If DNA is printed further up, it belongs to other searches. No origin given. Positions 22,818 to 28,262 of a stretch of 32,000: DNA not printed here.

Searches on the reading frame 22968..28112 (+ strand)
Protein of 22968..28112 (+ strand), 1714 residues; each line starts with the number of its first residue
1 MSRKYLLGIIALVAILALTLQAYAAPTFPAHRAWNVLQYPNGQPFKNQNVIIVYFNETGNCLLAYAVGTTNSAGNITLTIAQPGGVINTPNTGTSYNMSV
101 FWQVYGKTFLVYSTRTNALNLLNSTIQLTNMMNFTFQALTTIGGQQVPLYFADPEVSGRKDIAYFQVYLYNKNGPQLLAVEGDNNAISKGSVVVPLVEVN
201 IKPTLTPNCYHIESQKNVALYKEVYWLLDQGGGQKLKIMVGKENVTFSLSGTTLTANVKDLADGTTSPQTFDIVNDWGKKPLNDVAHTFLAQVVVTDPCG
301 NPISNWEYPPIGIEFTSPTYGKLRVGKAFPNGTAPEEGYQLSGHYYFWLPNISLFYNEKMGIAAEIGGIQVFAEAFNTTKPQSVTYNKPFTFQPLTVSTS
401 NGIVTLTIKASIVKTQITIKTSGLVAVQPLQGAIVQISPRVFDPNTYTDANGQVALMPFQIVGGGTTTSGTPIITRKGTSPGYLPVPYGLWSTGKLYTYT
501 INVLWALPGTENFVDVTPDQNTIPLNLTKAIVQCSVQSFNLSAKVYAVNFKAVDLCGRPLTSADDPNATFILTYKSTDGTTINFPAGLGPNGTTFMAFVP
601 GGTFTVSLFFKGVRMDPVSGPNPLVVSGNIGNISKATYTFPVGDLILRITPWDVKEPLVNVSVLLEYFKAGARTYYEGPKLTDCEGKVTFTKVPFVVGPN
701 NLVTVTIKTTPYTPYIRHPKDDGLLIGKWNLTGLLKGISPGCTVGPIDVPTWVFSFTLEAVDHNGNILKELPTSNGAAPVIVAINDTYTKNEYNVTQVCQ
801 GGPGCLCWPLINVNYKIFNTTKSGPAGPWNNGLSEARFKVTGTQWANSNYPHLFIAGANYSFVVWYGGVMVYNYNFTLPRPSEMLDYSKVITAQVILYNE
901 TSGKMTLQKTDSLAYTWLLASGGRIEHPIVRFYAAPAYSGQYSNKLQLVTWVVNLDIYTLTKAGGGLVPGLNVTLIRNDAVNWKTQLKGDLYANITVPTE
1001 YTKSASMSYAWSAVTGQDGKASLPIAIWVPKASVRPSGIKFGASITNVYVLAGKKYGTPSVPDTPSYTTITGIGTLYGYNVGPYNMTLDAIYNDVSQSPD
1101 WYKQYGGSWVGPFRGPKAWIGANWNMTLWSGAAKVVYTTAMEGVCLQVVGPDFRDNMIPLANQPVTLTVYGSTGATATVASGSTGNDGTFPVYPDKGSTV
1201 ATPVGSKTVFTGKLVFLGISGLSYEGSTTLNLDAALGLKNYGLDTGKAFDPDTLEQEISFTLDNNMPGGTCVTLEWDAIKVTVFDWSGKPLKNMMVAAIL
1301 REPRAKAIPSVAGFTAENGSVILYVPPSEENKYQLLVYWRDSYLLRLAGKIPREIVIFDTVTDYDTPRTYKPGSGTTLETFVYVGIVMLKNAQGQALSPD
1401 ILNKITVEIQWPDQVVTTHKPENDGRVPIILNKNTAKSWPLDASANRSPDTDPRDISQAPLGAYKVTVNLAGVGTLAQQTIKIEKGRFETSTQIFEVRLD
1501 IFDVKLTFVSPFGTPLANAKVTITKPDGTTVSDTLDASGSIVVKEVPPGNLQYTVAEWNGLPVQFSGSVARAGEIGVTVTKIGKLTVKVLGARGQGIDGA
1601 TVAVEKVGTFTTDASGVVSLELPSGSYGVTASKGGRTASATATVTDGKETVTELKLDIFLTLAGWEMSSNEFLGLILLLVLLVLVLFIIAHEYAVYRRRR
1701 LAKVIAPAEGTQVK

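Call 98: search_protein_families(library=pfam, proteins=[window:22968-28112:+], max_evalue=0.0001)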
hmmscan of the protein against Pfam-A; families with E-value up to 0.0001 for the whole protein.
window:22968-28112:+ (1714 aa): 2 families
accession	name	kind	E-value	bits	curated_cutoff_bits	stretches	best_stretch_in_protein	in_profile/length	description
PF13620.12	CarboxypepD_reg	-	1.2e-12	48.4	32.3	1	1585-1656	2-81/82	Carboxypeptidase regulatory-like domain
PF17802.7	SpaA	-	1e-05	26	23.1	0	1513-1558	13-59/91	Prealbumin-like fold domain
